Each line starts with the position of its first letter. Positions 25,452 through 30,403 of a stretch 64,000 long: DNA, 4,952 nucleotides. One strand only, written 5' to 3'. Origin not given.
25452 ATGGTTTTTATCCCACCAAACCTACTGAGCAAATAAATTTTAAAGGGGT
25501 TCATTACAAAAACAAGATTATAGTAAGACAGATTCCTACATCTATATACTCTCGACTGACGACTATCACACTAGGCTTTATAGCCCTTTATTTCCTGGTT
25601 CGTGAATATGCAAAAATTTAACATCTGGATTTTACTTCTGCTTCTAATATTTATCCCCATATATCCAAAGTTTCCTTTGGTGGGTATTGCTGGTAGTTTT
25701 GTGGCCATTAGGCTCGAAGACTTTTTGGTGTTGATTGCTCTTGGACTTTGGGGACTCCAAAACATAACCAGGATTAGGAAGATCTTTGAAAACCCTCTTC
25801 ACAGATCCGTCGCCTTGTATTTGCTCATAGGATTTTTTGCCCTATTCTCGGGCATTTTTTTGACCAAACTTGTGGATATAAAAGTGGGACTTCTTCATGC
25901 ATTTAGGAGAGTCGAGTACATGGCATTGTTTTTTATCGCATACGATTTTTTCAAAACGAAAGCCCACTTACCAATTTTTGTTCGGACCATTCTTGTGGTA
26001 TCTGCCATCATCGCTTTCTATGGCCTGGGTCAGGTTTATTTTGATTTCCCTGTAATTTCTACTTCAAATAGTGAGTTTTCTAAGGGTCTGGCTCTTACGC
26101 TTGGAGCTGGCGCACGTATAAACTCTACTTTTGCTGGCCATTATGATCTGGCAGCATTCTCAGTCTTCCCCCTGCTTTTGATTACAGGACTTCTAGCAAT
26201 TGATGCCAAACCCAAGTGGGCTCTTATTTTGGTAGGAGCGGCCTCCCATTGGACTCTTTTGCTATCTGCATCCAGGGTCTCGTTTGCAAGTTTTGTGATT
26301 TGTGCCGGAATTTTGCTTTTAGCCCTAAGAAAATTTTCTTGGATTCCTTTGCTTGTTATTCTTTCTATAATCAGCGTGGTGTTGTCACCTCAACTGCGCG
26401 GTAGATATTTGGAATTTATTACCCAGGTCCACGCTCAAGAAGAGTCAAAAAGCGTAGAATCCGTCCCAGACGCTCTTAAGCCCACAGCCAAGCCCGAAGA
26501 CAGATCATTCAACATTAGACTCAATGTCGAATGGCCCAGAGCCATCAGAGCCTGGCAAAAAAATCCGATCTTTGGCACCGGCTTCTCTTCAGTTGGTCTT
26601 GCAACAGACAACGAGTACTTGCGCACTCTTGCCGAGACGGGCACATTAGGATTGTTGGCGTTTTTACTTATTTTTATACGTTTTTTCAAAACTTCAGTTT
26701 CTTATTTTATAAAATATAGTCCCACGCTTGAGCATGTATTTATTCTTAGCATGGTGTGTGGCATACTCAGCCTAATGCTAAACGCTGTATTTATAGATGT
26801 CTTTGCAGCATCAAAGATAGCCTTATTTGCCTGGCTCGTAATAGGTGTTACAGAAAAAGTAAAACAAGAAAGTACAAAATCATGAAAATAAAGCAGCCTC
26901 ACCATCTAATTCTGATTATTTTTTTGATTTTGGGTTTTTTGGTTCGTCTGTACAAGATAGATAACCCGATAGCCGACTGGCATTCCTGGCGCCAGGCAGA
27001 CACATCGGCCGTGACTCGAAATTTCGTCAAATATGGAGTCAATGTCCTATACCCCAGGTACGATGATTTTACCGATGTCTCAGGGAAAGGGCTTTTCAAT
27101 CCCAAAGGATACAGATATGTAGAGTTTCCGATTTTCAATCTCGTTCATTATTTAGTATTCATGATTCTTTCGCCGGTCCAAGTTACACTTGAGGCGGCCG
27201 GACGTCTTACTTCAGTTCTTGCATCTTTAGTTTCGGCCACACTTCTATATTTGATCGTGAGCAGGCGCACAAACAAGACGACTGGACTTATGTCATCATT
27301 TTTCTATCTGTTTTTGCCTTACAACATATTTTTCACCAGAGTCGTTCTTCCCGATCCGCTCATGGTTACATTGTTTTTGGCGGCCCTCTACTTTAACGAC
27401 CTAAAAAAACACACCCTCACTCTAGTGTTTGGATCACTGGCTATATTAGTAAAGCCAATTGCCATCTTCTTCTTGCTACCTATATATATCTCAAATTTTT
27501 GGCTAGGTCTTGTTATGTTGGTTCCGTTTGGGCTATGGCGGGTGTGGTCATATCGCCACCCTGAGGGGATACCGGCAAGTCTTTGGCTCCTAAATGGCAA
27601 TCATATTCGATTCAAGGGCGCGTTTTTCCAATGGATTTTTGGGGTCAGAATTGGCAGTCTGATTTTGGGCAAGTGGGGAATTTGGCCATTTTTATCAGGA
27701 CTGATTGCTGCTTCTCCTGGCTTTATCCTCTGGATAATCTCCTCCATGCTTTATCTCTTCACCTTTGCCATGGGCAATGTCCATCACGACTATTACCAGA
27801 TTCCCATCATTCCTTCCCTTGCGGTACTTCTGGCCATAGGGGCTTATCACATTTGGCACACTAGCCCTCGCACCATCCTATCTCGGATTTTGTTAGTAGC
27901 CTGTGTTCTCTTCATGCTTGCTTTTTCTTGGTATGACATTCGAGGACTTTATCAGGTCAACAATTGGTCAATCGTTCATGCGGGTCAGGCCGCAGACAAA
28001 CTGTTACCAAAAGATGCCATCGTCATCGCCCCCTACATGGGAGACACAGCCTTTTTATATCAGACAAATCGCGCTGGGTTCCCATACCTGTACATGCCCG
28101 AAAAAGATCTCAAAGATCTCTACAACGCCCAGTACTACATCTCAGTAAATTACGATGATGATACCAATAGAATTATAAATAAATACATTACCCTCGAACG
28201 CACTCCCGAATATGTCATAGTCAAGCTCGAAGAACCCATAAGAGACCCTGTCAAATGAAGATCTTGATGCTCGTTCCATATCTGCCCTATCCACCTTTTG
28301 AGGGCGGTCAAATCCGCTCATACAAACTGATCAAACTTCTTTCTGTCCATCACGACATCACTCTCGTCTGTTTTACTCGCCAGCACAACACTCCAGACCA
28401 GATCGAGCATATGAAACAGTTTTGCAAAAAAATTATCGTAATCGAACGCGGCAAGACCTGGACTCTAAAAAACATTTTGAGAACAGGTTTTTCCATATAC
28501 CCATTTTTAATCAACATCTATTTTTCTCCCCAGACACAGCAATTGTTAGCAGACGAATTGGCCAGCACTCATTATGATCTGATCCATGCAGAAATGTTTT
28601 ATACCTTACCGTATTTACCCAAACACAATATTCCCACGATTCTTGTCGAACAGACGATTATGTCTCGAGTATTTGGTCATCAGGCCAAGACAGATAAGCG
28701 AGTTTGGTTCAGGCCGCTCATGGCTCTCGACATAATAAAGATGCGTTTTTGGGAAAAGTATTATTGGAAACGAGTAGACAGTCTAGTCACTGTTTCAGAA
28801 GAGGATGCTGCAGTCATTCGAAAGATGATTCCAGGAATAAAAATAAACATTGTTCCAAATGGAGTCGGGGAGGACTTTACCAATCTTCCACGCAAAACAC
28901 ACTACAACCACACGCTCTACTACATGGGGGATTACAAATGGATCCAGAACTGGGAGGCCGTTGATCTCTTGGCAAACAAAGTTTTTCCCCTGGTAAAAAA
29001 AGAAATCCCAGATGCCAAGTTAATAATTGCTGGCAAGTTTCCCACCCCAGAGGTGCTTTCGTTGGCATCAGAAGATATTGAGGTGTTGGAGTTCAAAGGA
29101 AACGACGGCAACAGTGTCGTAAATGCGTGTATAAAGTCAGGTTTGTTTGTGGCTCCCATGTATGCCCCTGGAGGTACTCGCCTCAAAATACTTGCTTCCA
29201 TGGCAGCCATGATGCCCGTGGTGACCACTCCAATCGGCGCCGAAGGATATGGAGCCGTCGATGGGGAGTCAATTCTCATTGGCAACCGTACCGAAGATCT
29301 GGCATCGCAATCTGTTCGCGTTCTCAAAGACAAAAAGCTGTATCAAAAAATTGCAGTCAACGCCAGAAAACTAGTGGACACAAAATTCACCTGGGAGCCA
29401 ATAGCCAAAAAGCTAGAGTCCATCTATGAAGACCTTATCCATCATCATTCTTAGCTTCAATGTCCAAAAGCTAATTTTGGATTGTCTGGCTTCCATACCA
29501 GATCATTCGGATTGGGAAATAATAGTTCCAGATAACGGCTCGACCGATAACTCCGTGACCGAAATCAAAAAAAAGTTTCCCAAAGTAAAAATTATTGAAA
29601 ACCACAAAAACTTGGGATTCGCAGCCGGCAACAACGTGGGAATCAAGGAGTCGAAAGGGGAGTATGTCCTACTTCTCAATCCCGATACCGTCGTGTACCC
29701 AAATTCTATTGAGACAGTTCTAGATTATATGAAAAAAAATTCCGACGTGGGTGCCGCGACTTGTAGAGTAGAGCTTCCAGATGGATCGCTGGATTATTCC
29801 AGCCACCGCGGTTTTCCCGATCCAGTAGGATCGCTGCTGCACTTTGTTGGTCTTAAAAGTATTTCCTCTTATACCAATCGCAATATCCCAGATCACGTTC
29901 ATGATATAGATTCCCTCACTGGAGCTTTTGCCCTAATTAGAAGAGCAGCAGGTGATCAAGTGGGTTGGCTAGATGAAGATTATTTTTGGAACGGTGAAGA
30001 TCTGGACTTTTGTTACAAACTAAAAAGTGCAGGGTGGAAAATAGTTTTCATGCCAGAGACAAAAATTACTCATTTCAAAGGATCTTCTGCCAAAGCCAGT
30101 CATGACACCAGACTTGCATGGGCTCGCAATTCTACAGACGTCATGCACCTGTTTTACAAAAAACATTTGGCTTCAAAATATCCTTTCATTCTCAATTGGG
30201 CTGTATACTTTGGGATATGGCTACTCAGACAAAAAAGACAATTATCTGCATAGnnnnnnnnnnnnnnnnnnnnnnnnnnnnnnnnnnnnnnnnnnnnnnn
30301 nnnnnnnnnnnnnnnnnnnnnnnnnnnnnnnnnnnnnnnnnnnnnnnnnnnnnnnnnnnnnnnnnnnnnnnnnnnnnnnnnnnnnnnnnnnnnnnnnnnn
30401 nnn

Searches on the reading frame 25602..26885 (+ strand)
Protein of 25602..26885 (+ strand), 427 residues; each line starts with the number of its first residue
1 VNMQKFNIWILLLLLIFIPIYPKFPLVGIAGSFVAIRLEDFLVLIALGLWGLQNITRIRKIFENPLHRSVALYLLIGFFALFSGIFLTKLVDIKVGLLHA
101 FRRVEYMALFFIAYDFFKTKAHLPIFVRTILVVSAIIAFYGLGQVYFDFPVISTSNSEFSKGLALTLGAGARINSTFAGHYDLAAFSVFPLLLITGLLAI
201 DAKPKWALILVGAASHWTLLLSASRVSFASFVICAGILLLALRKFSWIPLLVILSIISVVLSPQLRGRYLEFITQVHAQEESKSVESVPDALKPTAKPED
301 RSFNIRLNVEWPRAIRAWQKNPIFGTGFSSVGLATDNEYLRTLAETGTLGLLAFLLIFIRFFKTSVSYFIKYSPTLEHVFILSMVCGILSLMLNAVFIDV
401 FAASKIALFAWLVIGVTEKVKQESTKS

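Call 22: search_protein_families(library=pfam, proteins=[window:25602-26885:+], max_evalue=0.001)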
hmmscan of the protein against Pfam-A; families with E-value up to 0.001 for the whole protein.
window:25602-26885:+ (427 aa): 1 family
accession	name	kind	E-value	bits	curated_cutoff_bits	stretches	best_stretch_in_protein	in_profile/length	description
PF04932.20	Wzy_C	-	3.1e-15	56.7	31.7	1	216-355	7-149/149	O-Antigen ligase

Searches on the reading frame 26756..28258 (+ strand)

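Call 22: search_protein_families(library=pfam, proteins=[window:26756-28258:+], max_evalue=0.001)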
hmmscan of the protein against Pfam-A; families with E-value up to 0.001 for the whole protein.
window:26756-28258:+ (500 aa): 1 family
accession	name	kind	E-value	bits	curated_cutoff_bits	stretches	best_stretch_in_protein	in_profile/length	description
PF13231.12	PMT_2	-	2.1e-06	28.5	26.1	1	145-248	20-128/160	Dolichyl-phosphate-mannose-protein mannosyltransferase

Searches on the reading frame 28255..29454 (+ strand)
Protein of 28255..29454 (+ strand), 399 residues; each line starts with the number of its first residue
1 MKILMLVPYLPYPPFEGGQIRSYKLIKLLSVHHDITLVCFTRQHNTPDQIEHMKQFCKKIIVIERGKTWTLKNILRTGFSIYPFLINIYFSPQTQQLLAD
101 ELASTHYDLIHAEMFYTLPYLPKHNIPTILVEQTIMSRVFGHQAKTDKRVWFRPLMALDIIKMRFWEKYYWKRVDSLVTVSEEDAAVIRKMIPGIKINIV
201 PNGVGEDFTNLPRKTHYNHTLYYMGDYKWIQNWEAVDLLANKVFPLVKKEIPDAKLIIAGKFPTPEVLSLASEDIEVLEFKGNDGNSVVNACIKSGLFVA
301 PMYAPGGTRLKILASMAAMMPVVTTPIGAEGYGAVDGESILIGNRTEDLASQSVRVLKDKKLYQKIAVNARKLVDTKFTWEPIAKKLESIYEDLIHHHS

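Call 22: search_protein_families(library=pfam, proteins=[window:28255-29454:+], max_evalue=0.001)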
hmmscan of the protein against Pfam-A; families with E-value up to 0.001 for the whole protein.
window:28255-29454:+ (399 aa): 3 families
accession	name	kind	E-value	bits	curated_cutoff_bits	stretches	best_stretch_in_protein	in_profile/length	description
PF13692.12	Glyco_trans_1_4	-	4e-16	60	27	1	219-359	2-142/142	Glycosyl transferases group 1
PF13439.12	Glyco_transf_4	-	1.5e-10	41.8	28.5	1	28-204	14-166/170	Glycosyltransferase Family 4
PF00534.26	Glycos_transf_1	-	1.1e-09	38.5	26.4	1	242-372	35-171/172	Glycosyl transferases group 1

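Call 49: find_encoding_contigs(protein=window:28255-29454:+, flank=10000, max_places=10)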
Protein window:28255-29454:+ (399 aa): 1 contig read that carries it; 1 place shown.
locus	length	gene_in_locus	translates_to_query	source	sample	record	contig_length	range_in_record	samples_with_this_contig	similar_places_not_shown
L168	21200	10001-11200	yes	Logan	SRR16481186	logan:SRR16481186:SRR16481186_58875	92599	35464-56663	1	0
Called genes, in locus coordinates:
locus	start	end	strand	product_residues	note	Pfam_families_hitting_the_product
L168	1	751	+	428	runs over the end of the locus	-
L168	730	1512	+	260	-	PF00535:Glycos_transf_2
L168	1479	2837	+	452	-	-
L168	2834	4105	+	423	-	-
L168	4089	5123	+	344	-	PF13439:Glyco_transf_4, PF20706:GT4-conflict (weak), PF00534:Glycos_transf_1, PF13692:Glyco_trans_1_4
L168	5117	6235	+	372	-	PF13439:Glyco_transf_4 (weak), PF20706:GT4-conflict, PF00534:Glycos_transf_1, PF13692:Glyco_trans_1_4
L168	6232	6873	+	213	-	PF00132:Hexapep, PF14602:Hexapep_2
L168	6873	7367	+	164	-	-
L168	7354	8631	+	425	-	PF04932:Wzy_C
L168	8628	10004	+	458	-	PF13231:PMT_2 (weak)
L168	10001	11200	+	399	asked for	PF13439:Glyco_transf_4, PF13692:Glyco_trans_1_4, PF00534:Glycos_transf_1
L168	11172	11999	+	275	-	PF00535:Glycos_transf_2, PF10111:Glyco_tranf_2_2 (faint), PF13641:Glyco_tranf_2_3, PF13632:Glyco_trans_2_3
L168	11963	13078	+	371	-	PF13439:Glyco_transf_4, PF20706:GT4-conflict, PF00534:Glycos_transf_1, PF13692:Glyco_trans_1_4, PF13524:Glyco_trans_1_2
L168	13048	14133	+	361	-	PF13439:Glyco_transf_4 (weak), PF00534:Glycos_transf_1, PF13692:Glyco_trans_1_4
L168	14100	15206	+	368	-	PF00483:NTP_transferase, PF22640:ManC_GMP_beta-helix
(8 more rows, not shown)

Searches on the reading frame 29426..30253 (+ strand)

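Call 22: search_protein_families(library=pfam, proteins=[window:29426-30253:+], max_evalue=0.001)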
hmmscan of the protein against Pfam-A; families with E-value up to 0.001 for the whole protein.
window:29426-30253:+ (275 aa): 4 families
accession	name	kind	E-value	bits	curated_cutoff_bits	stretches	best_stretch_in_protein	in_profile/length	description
PF00535.33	Glycos_transf_2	-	8.3e-29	101.1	23.3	1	5-137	1-132/168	Glycosyl transferase family 2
PF13641.12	Glyco_tranf_2_3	-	1e-21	78.4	27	1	4-235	3-230/230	Glycosyltransferase like family 2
PF13632.12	Glyco_trans_2_3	-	2.6e-10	40.9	27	1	80-264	1-180/198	Glycosyl transferase family group 2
PF10111.15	Glyco_tranf_2_2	-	1.4e-05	25.1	27.3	1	28-209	28-209/276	Glycosyltransferase like family 2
